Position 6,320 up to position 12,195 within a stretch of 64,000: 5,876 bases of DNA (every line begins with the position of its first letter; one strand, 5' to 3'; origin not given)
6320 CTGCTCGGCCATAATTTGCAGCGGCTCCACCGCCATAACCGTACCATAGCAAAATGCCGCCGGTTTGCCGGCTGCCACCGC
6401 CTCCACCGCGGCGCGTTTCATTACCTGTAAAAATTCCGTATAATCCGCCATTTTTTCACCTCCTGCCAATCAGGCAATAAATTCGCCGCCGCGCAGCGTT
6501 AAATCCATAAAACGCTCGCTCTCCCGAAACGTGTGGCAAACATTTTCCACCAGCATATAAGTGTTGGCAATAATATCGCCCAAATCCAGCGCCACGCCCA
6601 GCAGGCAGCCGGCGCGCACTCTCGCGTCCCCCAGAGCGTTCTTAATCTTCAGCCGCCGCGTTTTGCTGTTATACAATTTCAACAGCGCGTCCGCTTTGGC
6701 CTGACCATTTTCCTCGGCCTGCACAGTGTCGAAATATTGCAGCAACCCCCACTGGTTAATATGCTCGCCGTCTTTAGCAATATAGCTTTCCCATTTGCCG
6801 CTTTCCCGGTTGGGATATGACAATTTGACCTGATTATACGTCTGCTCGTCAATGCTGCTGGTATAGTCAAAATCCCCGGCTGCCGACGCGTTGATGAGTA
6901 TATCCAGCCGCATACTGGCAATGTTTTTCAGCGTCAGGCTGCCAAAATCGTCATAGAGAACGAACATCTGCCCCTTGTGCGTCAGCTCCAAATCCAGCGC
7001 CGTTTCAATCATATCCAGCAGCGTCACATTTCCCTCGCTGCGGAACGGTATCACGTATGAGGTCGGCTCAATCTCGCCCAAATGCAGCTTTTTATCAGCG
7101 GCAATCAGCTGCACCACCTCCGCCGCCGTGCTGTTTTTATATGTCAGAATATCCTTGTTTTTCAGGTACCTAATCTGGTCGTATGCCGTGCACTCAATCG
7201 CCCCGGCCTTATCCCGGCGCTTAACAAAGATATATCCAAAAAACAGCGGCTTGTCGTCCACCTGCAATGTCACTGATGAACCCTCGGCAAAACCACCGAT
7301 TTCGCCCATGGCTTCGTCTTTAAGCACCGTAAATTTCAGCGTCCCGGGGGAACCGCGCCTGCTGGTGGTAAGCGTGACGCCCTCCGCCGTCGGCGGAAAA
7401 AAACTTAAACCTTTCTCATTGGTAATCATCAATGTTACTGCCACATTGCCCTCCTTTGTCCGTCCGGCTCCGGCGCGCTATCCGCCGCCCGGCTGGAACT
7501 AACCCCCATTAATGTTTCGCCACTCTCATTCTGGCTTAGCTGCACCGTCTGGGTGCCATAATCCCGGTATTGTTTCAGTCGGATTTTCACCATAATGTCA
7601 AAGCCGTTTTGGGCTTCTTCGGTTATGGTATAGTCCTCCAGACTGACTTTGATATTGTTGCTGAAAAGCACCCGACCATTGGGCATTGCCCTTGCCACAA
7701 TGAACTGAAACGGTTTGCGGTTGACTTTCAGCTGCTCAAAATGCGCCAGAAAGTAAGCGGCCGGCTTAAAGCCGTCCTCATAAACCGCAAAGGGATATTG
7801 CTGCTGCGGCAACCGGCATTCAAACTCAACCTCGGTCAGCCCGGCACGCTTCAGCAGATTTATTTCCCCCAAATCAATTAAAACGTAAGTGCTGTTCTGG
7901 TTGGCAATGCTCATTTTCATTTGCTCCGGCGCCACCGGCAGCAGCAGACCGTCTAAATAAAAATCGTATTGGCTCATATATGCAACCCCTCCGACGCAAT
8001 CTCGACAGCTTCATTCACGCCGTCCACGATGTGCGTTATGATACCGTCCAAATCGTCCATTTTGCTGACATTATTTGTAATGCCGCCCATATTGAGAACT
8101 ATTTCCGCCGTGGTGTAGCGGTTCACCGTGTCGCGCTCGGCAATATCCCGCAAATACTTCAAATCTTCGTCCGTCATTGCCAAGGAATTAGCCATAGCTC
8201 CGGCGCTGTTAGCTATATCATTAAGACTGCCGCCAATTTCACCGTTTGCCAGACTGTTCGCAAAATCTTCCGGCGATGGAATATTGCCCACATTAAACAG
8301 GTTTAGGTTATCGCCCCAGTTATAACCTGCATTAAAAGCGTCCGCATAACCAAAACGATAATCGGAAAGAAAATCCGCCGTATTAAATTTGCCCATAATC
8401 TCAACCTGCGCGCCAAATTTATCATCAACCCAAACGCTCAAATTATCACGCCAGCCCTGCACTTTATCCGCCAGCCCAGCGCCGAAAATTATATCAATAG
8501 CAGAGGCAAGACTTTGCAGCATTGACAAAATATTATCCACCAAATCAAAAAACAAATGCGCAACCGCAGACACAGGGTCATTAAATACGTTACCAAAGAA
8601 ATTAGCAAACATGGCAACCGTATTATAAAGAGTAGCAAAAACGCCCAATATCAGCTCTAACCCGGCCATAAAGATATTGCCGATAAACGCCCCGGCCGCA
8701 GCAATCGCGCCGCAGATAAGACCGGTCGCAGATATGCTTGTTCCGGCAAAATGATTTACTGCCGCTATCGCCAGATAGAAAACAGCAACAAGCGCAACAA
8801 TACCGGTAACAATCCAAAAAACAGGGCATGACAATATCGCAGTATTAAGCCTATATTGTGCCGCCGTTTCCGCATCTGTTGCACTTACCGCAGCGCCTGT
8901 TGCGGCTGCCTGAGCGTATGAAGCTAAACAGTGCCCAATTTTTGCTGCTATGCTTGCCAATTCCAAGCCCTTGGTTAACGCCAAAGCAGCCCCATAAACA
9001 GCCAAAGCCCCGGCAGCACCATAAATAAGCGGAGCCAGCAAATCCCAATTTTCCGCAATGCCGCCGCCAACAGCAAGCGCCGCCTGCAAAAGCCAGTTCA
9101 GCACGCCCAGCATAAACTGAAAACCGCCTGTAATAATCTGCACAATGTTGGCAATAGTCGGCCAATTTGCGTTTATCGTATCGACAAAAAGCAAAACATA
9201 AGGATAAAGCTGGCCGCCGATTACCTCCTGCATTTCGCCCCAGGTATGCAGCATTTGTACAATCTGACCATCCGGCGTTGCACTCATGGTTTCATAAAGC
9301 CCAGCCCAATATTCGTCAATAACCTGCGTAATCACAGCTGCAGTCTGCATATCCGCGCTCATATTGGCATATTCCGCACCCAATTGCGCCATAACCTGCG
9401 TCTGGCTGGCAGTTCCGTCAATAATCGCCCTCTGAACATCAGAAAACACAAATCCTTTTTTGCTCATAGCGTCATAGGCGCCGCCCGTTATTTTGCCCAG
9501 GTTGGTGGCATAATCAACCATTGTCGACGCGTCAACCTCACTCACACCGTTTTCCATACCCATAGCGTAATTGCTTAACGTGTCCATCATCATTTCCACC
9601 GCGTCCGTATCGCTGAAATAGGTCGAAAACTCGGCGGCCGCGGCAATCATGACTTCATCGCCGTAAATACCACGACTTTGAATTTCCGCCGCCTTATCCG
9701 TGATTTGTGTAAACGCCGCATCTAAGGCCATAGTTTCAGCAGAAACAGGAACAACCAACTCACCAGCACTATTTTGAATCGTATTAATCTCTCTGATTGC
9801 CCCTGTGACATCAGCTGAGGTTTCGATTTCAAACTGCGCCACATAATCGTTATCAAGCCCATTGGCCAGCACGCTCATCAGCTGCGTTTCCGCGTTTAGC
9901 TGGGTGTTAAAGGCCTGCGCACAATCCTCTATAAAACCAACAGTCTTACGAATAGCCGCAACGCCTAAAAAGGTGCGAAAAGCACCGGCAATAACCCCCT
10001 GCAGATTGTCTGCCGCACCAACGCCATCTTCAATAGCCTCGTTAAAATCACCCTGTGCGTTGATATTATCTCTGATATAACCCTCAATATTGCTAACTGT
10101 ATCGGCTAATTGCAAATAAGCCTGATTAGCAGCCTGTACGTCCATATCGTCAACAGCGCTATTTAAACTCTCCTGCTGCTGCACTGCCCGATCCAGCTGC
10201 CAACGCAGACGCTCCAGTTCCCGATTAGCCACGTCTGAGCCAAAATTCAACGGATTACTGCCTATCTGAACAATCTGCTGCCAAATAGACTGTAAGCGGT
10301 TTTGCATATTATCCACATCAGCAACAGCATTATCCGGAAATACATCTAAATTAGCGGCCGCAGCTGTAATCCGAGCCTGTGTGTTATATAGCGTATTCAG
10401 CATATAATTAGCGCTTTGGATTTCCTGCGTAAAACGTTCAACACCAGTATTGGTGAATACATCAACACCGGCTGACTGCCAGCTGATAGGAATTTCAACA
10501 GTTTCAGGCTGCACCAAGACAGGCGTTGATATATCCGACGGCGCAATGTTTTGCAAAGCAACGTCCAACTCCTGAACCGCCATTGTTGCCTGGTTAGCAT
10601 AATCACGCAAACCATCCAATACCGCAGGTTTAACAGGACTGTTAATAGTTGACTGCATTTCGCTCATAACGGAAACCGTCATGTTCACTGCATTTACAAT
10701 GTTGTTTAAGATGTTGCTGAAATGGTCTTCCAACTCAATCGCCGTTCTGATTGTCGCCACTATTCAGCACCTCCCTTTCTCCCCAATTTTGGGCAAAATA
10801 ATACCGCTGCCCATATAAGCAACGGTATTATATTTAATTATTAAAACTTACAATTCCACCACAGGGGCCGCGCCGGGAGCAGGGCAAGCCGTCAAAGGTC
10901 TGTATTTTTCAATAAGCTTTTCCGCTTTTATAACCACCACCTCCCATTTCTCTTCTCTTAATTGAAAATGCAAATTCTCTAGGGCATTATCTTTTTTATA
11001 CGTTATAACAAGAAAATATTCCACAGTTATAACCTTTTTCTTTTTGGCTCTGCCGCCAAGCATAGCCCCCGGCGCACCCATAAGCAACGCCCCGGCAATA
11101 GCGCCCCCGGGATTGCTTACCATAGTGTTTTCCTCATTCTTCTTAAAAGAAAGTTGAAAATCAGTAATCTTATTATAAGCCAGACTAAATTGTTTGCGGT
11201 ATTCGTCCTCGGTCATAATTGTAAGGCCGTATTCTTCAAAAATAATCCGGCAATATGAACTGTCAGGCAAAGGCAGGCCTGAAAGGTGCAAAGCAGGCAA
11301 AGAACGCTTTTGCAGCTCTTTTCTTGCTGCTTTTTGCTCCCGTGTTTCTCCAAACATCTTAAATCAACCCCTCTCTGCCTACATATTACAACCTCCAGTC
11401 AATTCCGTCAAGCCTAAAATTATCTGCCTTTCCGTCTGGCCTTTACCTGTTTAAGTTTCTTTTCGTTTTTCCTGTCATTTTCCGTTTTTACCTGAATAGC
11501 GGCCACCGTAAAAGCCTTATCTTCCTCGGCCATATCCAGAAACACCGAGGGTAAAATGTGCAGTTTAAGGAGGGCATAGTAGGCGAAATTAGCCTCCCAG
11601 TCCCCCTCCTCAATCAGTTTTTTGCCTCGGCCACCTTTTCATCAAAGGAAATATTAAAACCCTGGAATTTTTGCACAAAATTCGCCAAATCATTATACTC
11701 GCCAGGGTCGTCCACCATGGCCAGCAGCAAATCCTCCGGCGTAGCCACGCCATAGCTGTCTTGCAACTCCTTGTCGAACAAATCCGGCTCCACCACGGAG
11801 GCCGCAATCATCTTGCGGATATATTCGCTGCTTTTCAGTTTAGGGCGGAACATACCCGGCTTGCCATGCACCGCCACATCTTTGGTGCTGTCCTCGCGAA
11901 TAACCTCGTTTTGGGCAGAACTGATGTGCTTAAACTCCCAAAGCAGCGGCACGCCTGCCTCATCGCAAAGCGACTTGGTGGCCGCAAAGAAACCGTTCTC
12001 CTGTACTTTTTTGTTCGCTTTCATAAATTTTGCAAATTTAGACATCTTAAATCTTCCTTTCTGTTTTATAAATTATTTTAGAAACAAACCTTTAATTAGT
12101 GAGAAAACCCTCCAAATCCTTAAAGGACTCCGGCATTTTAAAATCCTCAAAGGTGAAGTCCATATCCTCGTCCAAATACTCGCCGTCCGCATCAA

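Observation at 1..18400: PBSX-like contractile-tail cluster with lysis and replication genes but no head-morphogenesis module (tailocin-like or defective element)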

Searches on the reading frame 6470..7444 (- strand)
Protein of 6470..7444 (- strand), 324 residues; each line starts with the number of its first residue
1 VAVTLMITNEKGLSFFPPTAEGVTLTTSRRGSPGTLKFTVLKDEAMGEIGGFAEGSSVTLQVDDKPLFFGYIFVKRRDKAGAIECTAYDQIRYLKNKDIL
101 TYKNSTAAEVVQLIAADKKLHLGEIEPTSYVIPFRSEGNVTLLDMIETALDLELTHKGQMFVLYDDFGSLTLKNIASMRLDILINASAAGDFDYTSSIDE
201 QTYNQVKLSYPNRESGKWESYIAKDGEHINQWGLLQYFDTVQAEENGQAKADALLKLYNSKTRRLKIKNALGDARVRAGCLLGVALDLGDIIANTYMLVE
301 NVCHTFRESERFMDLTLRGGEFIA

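Call 5: search_protein_families(library=pfam, max_evalue=0.01, proteins=[window:6470-7444:-])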
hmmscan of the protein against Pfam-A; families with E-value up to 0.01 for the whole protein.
window:6470-7444:- (324 aa): 1 family
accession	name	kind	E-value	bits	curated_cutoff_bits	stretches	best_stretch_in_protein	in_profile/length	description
PF24032.1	YQBQ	-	1.3e-101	340.3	27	1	23-318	1-294/294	YQBQ-like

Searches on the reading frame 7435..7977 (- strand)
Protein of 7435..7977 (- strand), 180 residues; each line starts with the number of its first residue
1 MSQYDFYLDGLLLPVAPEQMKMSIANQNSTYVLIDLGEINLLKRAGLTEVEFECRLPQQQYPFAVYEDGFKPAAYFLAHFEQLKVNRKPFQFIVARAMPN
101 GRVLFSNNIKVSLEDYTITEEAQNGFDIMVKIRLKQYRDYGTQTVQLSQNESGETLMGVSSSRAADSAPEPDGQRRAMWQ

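Call 5: search_protein_families(library=pfam, max_evalue=0.01, proteins=[window:7435-7977:-])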
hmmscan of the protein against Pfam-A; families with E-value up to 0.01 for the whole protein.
window:7435-7977:- (180 aa): 0 families

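Call 33: search_protein_families(library=phrogs, max_evalue=0.001, proteins=[window:7435-7977:-])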
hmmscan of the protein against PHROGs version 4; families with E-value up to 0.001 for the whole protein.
window:7435-7977:- (180 aa): 4 families
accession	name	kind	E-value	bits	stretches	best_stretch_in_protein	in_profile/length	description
phrog_380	-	lysis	3.5e-42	145.5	1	1-163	19-171/309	endolysin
phrog_5184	-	unknown function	2.1e-19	70.7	1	11-145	13-137/140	-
phrog_33824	-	unknown function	9.2e-17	61.8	1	4-64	3-63/73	-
phrog_23201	-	unknown function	0.00091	19.8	0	11-137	15-129/224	-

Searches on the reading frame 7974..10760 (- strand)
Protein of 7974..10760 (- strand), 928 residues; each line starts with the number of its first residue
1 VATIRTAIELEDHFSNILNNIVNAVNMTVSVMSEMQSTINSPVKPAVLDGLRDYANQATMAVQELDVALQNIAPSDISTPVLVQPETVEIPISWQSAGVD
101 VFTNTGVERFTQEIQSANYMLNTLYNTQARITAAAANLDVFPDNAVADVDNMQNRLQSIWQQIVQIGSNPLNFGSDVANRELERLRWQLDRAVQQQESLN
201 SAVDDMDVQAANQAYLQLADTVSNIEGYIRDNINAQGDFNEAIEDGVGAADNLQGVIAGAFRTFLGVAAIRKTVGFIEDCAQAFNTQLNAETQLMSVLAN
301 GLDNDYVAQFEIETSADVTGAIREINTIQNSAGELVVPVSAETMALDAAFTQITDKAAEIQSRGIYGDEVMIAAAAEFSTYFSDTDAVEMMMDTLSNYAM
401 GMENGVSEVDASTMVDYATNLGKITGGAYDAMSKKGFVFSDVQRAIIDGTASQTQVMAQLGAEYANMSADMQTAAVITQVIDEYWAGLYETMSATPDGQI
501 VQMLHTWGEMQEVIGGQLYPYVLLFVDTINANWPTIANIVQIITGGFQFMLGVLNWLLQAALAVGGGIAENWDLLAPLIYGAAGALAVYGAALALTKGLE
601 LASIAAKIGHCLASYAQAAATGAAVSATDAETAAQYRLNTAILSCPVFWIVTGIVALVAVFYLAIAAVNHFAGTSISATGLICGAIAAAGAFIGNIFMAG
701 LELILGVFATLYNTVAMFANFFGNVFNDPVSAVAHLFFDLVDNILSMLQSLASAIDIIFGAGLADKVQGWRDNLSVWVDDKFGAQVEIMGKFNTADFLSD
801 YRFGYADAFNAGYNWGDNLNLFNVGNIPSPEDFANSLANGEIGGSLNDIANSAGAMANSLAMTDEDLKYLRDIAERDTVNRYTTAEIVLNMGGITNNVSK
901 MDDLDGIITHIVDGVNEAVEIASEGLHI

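Call 5: search_protein_families(library=pfam, max_evalue=0.01, proteins=[window:7974-10760:-])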
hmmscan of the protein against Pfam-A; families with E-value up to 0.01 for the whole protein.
window:7974-10760:- (928 aa): 0 families

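Call 34: search_protein_families(library=phrogs, max_evalue=0.001, proteins=[window:7974-10760:-])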
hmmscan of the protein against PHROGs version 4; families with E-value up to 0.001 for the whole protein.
window:7974-10760:- (928 aa): 6 families
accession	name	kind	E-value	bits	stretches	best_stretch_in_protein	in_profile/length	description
phrog_1068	-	tail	4e-96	324.3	3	491-927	265-705/706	tail length tape measure protein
phrog_8010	-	tail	1.2e-52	180.1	2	535-927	493-909/1543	tail length tape measure protein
phrog_30434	-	unknown function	7.1e-31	108.9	2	556-706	17-174/440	-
phrog_1272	-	tail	1.5e-12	47.1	2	489-792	525-790/1606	tail length tape measure protein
phrog_8462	-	tail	2.2e-05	24.4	1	500-762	225-412/672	tail length tape measure protein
phrog_971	-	lysis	9.6e-05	22.2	0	347-750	242-624/1338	endolysin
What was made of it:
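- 7974..10760 (-): Tape measure protein (928 aa). phrog_1068 at 4e-96 (call 34).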

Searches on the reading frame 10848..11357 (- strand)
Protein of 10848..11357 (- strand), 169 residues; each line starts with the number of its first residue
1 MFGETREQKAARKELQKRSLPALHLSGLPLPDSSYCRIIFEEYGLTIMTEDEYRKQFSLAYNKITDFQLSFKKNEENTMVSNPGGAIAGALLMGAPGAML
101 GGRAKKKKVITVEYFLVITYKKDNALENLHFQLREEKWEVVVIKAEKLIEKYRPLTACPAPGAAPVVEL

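Call 5: search_protein_families(library=pfam, max_evalue=0.01, proteins=[window:10848-11357:-])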
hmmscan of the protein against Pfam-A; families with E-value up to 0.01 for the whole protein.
window:10848-11357:- (169 aa): 0 families

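Call 33: search_protein_families(library=phrogs, max_evalue=0.001, proteins=[window:10848-11357:-])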
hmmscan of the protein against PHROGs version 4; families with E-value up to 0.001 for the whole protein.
window:10848-11357:- (169 aa): 2 families
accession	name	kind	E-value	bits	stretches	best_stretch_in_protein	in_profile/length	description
phrog_17658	-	unknown function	1.5e-12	48.8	1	17-136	8-139/176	-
phrog_888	-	unknown function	9.8e-05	23.2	1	44-114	97-174/271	-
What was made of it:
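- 10848..11357 (-): 169-aa ORF with a Gly-zipper-like segment, sitting between chaperone and tape measure. phrog_17658 (call 33).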

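Call 49: search_protein_families(library=ncbifam, max_evalue=0.01, proteins=[window:10848-11357:-])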
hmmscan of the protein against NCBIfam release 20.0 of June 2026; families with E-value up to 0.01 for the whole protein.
window:10848-11357:- (169 aa): 0 families

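Call 57: search_protein_families(library=padloc, max_evalue=0.001, proteins=[window:10848-11357:-])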
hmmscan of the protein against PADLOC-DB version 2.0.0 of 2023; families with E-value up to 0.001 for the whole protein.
window:10848-11357:- (169 aa): 0 families

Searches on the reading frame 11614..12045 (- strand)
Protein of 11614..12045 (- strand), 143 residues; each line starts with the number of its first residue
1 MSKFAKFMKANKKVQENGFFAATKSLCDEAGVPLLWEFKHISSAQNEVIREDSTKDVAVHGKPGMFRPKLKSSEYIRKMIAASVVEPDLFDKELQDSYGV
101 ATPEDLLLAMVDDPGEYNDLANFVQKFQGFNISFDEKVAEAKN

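Call 5: search_protein_families(library=pfam, max_evalue=0.01, proteins=[window:11614-12045:-])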
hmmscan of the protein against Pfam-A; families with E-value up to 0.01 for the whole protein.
window:11614-12045:- (143 aa): 1 family
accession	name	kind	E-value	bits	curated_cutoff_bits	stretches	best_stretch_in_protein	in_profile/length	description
PF08890.17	Phage_TAC_5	-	4e-40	137.3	27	1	5-142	2-135/135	Phage XkdN-like tail assembly chaperone protein, TAC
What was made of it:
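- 11420..12045 (-): XkdN-type tail assembly chaperone with a -1 frameshift extension; slippery A_AAA_AAC at 11623-11617. Pfam Phage_TAC_5 at 4e-40 (call 5).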
